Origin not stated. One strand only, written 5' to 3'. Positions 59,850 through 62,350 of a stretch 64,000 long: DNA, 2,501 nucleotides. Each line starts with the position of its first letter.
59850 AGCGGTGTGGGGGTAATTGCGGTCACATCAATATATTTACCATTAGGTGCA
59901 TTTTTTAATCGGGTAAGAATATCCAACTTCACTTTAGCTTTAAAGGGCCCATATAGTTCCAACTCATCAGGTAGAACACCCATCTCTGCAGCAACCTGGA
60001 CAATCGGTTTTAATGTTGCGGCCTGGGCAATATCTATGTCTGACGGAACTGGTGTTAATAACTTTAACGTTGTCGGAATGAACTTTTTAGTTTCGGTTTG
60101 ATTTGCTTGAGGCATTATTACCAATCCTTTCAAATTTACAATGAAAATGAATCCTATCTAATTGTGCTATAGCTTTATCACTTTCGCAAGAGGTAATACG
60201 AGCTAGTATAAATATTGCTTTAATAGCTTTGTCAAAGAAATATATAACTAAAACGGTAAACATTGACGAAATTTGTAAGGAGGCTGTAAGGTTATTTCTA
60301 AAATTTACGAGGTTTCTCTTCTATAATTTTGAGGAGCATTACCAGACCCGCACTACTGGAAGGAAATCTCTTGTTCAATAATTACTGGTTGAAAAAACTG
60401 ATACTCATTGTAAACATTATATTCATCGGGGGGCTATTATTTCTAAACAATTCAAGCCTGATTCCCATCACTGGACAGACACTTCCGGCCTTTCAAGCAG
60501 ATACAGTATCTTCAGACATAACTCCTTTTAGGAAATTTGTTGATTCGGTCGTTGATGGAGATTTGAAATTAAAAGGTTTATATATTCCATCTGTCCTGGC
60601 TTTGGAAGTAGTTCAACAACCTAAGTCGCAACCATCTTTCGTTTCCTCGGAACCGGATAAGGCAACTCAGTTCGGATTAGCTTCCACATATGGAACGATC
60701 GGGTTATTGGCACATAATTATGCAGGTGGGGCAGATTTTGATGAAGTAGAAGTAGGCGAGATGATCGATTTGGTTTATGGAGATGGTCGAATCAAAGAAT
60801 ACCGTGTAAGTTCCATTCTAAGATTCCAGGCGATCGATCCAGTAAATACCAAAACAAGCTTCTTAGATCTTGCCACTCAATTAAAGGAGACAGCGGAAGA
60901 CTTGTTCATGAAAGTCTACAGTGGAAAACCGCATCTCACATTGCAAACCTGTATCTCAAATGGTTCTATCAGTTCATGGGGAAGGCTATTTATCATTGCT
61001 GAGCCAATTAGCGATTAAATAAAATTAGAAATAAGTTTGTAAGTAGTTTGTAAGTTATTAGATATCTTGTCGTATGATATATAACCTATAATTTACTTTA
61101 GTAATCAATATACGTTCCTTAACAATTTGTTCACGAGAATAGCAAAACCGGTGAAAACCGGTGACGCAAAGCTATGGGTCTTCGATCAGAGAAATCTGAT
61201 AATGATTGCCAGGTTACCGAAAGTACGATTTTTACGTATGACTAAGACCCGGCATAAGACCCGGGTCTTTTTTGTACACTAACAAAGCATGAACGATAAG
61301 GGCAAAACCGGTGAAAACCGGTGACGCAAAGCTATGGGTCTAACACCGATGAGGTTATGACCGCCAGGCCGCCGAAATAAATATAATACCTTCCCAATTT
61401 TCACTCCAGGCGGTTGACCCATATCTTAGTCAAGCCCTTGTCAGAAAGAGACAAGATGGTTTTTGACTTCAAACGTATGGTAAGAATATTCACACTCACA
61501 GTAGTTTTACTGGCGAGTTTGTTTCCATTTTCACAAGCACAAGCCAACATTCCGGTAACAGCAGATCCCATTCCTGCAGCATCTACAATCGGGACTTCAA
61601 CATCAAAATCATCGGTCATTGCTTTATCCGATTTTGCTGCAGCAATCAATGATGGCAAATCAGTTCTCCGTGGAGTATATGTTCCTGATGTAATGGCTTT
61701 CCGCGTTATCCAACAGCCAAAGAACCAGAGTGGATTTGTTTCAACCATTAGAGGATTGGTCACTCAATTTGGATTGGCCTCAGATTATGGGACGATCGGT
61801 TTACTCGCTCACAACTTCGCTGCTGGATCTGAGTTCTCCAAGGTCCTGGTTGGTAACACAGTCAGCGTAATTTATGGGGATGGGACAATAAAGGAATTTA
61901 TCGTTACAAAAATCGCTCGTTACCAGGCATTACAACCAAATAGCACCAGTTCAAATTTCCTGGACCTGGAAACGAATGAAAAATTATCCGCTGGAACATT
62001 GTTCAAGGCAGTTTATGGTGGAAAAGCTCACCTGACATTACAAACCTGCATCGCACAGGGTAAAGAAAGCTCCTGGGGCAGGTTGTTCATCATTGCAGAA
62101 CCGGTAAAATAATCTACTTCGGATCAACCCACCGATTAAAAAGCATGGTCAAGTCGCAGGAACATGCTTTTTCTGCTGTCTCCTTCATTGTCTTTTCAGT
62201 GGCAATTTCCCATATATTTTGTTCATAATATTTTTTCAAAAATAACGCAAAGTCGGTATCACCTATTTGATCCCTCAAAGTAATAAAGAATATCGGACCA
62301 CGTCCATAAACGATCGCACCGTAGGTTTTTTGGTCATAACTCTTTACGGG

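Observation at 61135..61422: Tandem c-di-GMP-I (GEMM-I) riboswitches in front of a secreted sortase-fold gene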

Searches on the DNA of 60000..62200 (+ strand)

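Call 4: search_rna_families(source=window, start=60000, end=62200, threshold=evalue, max_evalue=10, show_alignments=4)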
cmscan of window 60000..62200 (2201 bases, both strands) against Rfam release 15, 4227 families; matches with E-value up to 10: 5.
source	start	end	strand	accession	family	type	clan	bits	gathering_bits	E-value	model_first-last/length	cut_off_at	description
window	61131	61221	+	RF01051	c-di-GMP-I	Cis-reg; riboswitch;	CL00126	76.9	35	8.1e-15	1-87/87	no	c-di-GMP-I riboswitch aptamer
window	61292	61377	+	RF03167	c-di-GMP-I-GGC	Cis-reg; riboswitch;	CL00126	67.1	59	3.6e-15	1-80/80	no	c-di-GMP-I-GGC riboswitch aptamer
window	61579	61661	-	RF03943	mir-1824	Gene; miRNA;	-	17.7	90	2.9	1-63/63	no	mir-1824 microRNA precursor family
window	61597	61643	-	RF00686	mir-338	Gene; miRNA;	-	16.7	57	9.2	1-69/69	no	mir-338 microRNA precursor family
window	60876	60966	-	RF00065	snoR9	Gene; snRNA; snoRNA; CD-box;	CL00132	15.3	90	1.6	1-128/128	no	Small nucleolar RNA snoR9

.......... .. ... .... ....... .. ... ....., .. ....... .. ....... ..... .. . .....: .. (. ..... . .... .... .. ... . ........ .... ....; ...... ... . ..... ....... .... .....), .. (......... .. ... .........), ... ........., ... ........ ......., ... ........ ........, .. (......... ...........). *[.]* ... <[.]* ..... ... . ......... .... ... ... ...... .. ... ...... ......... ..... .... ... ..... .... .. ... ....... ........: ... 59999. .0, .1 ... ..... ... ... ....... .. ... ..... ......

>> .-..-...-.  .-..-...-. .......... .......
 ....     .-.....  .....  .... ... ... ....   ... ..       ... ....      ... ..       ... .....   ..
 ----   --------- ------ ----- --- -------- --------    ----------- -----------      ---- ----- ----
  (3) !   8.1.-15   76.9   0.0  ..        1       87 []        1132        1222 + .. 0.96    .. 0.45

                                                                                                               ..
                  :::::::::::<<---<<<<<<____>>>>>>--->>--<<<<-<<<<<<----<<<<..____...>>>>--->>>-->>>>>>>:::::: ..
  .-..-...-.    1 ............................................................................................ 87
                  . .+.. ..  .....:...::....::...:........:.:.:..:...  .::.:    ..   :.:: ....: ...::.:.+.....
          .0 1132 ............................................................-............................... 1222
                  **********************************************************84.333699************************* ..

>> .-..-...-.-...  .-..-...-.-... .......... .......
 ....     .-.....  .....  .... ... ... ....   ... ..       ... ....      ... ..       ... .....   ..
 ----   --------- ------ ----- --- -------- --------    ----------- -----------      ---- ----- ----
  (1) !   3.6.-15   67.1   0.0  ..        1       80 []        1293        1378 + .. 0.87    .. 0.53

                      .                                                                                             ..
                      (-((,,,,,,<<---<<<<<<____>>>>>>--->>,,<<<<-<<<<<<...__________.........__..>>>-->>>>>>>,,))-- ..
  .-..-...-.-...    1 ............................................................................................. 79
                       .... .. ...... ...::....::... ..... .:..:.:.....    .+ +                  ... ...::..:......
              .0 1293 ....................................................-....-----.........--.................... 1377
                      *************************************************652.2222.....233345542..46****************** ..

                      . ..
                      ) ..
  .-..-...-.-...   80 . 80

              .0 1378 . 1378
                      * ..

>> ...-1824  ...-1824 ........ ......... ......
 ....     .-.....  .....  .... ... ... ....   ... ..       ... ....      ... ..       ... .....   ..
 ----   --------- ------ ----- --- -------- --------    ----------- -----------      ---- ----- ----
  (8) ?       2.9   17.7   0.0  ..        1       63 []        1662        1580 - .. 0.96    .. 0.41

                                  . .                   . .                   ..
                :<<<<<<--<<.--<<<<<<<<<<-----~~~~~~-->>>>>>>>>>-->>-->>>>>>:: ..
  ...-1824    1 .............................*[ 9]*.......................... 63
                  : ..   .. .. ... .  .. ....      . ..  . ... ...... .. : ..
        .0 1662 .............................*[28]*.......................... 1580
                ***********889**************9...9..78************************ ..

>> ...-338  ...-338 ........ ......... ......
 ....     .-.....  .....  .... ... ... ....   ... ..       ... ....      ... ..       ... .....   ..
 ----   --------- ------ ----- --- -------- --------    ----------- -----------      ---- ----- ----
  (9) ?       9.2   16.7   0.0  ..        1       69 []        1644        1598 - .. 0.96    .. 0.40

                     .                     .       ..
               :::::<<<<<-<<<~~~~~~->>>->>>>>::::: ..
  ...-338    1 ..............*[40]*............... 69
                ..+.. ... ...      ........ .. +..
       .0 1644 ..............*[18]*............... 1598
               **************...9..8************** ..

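Call 13: search_rna_families(sources=[L001, L002, L003, L004, L005, L006, L007, L008, L009, L010, L011, L012, L013, L014, L015, L016, L017, L018, L019], threshold=gathering)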
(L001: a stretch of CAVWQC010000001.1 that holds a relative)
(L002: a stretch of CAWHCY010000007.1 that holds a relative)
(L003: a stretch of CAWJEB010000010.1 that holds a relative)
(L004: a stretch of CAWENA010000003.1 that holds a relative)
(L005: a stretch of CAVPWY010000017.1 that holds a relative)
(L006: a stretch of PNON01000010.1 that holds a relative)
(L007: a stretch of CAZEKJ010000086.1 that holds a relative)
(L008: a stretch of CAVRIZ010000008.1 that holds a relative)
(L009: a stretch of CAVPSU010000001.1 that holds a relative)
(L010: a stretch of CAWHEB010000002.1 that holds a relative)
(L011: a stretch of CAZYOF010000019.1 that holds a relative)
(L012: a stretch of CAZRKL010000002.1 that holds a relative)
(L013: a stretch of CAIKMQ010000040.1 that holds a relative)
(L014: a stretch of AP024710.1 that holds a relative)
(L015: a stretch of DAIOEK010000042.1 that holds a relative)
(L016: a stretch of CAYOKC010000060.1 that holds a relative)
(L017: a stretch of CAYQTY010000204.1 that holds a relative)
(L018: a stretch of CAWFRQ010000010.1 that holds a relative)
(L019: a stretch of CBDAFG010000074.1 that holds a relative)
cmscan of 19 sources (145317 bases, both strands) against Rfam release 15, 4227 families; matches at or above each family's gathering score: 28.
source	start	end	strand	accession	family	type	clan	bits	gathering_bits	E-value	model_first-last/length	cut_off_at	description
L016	3649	3737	+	RF01051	c-di-GMP-I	Cis-reg; riboswitch;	CL00126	88.3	35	8.6e-16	1-87/87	no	c-di-GMP-I riboswitch aptamer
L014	3647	3735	+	RF01051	c-di-GMP-I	Cis-reg; riboswitch;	CL00126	88.2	35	9.3e-16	1-87/87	no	c-di-GMP-I riboswitch aptamer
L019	1142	1228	+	RF01051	c-di-GMP-I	Cis-reg; riboswitch;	CL00126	87.7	35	1.2e-15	1-87/87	no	c-di-GMP-I riboswitch aptamer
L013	3835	3919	+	RF01051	c-di-GMP-I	Cis-reg; riboswitch;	CL00126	85.1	35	5.3e-15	1-87/87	no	c-di-GMP-I riboswitch aptamer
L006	3744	3829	+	RF01051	c-di-GMP-I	Cis-reg; riboswitch;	CL00126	81.5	35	4e-14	1-87/87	no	c-di-GMP-I riboswitch aptamer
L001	3675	3765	+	RF01051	c-di-GMP-I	Cis-reg; riboswitch;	CL00126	80.1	35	8.9e-14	1-87/87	no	c-di-GMP-I riboswitch aptamer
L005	3675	3765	+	RF01051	c-di-GMP-I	Cis-reg; riboswitch;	CL00126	80.1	35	8.9e-14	1-87/87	no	c-di-GMP-I riboswitch aptamer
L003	3677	3768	+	RF01051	c-di-GMP-I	Cis-reg; riboswitch;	CL00126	79.8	35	1.1e-13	1-87/87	no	c-di-GMP-I riboswitch aptamer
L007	759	844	+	RF01051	c-di-GMP-I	Cis-reg; riboswitch;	CL00126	79.1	35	1.6e-13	1-87/87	no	c-di-GMP-I riboswitch aptamer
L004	3679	3770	+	RF01051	c-di-GMP-I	Cis-reg; riboswitch;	CL00126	78.5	35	2.1e-13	1-87/87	no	c-di-GMP-I riboswitch aptamer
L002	3676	3766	+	RF01051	c-di-GMP-I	Cis-reg; riboswitch;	CL00126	75.4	35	1.2e-12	1-87/87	no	c-di-GMP-I riboswitch aptamer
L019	971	1059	+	RF03167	c-di-GMP-I-GGC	Cis-reg; riboswitch;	CL00126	73.4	59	3.9e-15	1-80/80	no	c-di-GMP-I-GGC riboswitch aptamer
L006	3587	3678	+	RF01051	c-di-GMP-I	Cis-reg; riboswitch;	CL00126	72.7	35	5.7e-12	1-87/87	no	c-di-GMP-I riboswitch aptamer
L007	602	693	+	RF01051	c-di-GMP-I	Cis-reg; riboswitch;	CL00126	70.9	35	1.5e-11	1-87/87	no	c-di-GMP-I riboswitch aptamer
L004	3839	3924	+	RF03167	c-di-GMP-I-GGC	Cis-reg; riboswitch;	CL00126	70.2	59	3.2e-14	1-80/80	no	c-di-GMP-I-GGC riboswitch aptamer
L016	3819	3909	+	RF03167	c-di-GMP-I-GGC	Cis-reg; riboswitch;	CL00126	70.1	59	3.5e-14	1-80/80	no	c-di-GMP-I-GGC riboswitch aptamer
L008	3828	3912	+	RF03167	c-di-GMP-I-GGC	Cis-reg; riboswitch;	CL00126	69.5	59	5.1e-14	1-80/80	no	c-di-GMP-I-GGC riboswitch aptamer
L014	3818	3908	+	RF03167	c-di-GMP-I-GGC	Cis-reg; riboswitch;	CL00126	69.5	59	5e-14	1-80/80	no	c-di-GMP-I-GGC riboswitch aptamer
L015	3810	3893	+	RF01051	c-di-GMP-I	Cis-reg; riboswitch;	CL00126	68.5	35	5.9e-11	1-87/87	no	c-di-GMP-I riboswitch aptamer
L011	3813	3896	+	RF01051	c-di-GMP-I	Cis-reg; riboswitch;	CL00126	67.8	35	8.7e-11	1-87/87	no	c-di-GMP-I riboswitch aptamer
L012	3812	3895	+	RF01051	c-di-GMP-I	Cis-reg; riboswitch;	CL00126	67.8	35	8.7e-11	1-87/87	no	c-di-GMP-I riboswitch aptamer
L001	3837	3922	+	RF03167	c-di-GMP-I-GGC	Cis-reg; riboswitch;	CL00126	67.1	59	2.4e-13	1-80/80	no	c-di-GMP-I-GGC riboswitch aptamer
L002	3837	3922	+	RF03167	c-di-GMP-I-GGC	Cis-reg; riboswitch;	CL00126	67.1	59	2.4e-13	1-80/80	no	c-di-GMP-I-GGC riboswitch aptamer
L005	3837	3922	+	RF03167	c-di-GMP-I-GGC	Cis-reg; riboswitch;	CL00126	67.1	59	2.4e-13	1-80/80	no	c-di-GMP-I-GGC riboswitch aptamer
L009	3819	3903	+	RF03167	c-di-GMP-I-GGC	Cis-reg; riboswitch;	CL00126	67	59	2.6e-13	1-80/80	no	c-di-GMP-I-GGC riboswitch aptamer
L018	3733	3820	+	RF03167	c-di-GMP-I-GGC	Cis-reg; riboswitch;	CL00126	66.1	59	4.8e-13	1-80/80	no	c-di-GMP-I-GGC riboswitch aptamer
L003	3839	3924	+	RF03167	c-di-GMP-I-GGC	Cis-reg; riboswitch;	CL00126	65.4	59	7.5e-13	1-80/80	no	c-di-GMP-I-GGC riboswitch aptamer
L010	3820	3911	+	RF03167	c-di-GMP-I-GGC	Cis-reg; riboswitch;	CL00126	63.4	59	2.9e-12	1-80/80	no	c-di-GMP-I-GGC riboswitch aptamer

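Call 20: build_rna_model(alignment_id=A2, structure=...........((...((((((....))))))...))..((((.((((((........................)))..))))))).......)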
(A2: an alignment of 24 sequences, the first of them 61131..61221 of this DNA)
Model R1 built from alignment A2 (24 sequences, 93 columns); structure: as given.
model positions 89; base pairs 18; branch points 1; effective number of sequences 1.6; information 0.64 bits per position. Calibrated on 0.2 Mb of random sequence (short: E-values are rough).
structure used (alignment columns):
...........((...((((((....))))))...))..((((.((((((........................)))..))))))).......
